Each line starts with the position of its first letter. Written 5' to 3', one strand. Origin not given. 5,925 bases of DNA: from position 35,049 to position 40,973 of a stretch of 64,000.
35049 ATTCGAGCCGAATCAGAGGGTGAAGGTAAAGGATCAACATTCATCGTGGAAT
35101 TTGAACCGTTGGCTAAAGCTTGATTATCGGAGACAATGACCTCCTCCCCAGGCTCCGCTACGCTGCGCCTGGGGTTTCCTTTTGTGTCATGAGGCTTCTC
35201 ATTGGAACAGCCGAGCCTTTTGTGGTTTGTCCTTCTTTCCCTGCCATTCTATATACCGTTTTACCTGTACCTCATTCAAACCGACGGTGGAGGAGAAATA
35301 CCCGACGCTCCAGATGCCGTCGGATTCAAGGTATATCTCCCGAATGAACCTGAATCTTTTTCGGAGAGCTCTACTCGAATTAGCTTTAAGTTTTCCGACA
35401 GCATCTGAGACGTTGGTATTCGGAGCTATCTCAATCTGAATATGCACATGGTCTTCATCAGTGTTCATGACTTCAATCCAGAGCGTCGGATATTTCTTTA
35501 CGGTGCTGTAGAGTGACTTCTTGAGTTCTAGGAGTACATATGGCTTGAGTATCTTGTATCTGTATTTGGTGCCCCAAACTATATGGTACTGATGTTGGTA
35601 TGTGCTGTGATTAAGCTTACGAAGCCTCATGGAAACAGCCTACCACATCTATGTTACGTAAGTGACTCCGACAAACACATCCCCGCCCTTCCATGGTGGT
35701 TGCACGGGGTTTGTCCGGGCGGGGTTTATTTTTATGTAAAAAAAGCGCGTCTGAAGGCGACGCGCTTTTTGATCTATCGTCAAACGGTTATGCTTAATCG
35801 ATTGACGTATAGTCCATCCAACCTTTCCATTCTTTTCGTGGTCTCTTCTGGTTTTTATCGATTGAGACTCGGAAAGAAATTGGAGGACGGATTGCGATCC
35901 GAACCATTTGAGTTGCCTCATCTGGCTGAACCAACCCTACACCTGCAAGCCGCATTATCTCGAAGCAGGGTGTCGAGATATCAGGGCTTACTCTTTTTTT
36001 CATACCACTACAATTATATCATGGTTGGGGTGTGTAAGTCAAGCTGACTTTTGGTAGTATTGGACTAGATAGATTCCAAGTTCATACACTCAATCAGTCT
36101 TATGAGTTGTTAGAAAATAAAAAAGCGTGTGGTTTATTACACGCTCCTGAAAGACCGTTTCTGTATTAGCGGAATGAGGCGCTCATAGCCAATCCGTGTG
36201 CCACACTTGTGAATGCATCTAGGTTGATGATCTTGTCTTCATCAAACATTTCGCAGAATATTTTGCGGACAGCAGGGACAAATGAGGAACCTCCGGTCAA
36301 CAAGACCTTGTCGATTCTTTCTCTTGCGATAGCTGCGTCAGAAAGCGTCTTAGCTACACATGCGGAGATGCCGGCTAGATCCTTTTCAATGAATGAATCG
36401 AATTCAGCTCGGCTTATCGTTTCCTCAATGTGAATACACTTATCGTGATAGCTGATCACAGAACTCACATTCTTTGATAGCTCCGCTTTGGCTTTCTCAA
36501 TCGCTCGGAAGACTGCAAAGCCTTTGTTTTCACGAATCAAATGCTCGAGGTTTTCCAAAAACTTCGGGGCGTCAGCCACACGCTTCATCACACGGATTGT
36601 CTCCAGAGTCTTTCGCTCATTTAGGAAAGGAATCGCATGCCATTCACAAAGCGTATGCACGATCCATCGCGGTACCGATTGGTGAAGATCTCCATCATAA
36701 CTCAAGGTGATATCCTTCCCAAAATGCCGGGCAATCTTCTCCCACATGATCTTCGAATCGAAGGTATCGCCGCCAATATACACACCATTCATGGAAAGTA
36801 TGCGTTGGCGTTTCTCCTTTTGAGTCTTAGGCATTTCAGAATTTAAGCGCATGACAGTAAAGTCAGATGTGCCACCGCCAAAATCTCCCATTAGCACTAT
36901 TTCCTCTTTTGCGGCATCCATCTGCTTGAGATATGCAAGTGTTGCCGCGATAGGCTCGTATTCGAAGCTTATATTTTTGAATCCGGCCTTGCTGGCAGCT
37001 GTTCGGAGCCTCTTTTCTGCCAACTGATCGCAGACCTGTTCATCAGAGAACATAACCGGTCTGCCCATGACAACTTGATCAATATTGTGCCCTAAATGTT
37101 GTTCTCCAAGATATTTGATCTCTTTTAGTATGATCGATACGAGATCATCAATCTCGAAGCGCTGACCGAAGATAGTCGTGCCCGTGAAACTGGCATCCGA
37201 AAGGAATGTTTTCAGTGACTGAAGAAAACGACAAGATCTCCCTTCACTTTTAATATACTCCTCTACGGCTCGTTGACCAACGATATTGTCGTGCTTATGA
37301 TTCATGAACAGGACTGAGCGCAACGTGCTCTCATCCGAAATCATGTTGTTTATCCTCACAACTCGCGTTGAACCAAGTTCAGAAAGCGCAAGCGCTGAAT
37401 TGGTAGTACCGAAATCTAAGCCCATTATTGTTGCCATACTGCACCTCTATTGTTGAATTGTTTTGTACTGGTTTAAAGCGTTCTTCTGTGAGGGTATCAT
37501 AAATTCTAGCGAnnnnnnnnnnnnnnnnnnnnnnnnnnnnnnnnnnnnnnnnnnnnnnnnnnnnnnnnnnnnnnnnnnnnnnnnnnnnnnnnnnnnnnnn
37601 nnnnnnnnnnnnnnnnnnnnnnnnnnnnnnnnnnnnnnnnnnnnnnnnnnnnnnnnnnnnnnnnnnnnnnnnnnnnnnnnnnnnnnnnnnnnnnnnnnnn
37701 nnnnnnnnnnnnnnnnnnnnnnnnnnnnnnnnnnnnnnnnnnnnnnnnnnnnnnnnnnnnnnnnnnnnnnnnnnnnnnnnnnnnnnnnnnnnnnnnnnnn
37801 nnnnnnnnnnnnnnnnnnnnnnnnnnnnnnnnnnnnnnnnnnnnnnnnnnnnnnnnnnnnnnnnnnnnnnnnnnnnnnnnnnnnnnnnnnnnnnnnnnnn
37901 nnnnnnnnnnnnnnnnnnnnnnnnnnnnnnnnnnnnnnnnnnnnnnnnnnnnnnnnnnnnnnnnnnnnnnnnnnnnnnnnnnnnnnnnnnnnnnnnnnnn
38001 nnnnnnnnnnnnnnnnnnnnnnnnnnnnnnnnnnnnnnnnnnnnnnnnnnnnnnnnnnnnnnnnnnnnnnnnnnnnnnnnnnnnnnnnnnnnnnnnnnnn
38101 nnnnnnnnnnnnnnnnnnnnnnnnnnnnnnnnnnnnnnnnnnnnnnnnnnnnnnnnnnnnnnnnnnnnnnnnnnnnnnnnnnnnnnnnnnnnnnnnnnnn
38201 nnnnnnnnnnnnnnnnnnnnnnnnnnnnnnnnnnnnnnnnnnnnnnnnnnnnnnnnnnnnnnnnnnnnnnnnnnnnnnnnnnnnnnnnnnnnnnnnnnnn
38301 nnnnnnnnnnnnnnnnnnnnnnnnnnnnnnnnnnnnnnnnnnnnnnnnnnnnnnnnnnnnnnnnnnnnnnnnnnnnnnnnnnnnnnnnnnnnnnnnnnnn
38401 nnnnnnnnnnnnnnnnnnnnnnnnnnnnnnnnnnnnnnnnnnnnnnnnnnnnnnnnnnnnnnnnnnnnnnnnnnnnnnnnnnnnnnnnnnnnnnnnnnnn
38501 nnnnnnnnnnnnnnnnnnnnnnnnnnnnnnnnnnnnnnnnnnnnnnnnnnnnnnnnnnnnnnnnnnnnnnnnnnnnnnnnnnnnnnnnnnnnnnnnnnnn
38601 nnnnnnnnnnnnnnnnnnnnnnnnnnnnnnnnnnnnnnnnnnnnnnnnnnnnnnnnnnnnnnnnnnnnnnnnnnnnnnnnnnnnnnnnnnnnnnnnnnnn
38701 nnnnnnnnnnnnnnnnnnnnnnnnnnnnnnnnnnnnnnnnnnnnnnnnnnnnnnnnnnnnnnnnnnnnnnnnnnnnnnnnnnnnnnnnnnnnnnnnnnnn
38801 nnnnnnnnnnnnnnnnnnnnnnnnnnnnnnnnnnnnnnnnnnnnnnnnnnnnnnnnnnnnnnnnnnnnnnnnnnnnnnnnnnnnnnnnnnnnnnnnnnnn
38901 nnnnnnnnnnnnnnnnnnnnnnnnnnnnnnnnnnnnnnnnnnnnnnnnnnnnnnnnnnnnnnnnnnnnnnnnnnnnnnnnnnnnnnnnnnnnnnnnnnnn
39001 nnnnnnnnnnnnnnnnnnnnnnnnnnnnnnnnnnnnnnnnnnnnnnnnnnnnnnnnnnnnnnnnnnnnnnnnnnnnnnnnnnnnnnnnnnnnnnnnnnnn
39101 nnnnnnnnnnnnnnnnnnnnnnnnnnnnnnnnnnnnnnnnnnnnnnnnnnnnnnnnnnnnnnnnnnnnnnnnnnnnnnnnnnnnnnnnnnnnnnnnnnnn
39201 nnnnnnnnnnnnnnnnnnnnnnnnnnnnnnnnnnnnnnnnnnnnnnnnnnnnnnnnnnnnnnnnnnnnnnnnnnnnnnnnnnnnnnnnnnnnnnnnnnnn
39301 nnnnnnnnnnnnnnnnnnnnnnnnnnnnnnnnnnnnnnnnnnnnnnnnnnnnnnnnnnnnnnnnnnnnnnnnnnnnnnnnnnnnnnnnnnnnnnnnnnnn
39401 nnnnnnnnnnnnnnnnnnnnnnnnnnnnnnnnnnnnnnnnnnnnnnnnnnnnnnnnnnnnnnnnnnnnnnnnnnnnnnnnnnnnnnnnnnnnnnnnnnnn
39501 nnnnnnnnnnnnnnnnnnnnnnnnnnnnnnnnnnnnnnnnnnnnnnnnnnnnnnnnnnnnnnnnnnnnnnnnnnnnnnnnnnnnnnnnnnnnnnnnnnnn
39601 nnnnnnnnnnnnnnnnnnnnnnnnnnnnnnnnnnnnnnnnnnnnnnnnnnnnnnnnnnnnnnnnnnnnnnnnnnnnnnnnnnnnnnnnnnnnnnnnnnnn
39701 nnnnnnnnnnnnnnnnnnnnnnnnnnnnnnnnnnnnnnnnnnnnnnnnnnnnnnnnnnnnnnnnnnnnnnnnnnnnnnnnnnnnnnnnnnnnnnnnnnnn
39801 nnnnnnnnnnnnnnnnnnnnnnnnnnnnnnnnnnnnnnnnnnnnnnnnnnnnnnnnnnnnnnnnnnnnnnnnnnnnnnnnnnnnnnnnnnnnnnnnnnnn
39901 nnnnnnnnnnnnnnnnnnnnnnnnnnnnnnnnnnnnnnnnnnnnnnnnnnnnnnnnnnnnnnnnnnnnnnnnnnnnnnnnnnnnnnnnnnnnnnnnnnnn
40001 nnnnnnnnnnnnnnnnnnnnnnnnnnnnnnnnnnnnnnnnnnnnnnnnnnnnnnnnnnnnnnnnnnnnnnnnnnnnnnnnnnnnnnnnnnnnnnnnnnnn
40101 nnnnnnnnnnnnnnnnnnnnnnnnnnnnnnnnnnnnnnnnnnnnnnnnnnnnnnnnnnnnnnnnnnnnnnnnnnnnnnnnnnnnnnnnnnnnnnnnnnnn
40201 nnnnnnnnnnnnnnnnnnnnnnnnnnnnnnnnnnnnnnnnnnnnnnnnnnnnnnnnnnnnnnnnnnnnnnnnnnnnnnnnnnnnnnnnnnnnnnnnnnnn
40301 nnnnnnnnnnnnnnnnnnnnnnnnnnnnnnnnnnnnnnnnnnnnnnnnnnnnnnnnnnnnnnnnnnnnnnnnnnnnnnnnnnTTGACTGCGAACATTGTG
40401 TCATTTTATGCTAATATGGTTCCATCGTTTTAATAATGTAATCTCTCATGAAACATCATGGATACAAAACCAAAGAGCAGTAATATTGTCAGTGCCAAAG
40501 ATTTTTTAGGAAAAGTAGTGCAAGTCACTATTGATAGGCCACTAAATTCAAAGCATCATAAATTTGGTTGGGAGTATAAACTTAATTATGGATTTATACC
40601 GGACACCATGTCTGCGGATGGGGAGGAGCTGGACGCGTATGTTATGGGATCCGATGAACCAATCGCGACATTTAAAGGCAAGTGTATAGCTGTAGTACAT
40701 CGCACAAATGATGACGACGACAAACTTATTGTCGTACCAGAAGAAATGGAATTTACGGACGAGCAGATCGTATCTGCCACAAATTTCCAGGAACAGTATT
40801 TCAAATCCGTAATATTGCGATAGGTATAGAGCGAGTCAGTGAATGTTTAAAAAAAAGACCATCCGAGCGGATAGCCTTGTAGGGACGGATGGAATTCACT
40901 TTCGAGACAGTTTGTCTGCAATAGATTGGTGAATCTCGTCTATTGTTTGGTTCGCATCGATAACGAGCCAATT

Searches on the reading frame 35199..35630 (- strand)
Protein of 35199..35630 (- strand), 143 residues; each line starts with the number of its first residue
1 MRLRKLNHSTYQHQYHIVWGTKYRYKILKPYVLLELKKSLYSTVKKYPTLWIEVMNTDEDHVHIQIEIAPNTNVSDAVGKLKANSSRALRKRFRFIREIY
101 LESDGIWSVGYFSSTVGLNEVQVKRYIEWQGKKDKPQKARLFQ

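Call 43: search_protein_families(library=pfam, proteins=[window:35199-35630:-], max_evalue=0.001)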
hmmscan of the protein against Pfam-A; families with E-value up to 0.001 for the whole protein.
window:35199-35630:- (143 aa): 1 family
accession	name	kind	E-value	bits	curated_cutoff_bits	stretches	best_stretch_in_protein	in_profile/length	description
PF01797.21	Y1_Tnp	-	1.4e-27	96.7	23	1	10-130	2-121/121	Transposase IS200 like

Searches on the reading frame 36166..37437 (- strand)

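Call 43: search_protein_families(library=pfam, proteins=[window:36166-37437:-], max_evalue=0.001)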
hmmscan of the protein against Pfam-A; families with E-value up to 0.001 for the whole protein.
window:36166-37437:- (423 aa): 2 families
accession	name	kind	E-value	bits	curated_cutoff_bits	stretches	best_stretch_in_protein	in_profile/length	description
PF00012.26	HSP70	-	1.8e-34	119.4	20.6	2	311-420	258-372/599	Hsp70 protein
PF06723.19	MreB_Mbl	-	3.4e-08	33.2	27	0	134-231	102-185/327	MreB/Mbl protein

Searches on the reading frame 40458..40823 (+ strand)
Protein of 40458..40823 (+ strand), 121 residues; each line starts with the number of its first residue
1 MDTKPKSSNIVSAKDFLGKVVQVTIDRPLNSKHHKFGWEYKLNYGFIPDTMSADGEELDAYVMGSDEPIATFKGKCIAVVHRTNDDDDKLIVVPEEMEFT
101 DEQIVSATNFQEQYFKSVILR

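Call 43: search_protein_families(library=pfam, proteins=[window:40458-40823:+], max_evalue=0.001)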
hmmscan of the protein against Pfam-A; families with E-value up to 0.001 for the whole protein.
window:40458-40823:+ (121 aa): 1 family
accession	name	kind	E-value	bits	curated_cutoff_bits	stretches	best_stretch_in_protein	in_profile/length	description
PF00719.24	Pyrophosphatase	-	4.5e-11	43.2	23.5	1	38-115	32-112/153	Inorganic pyrophosphatase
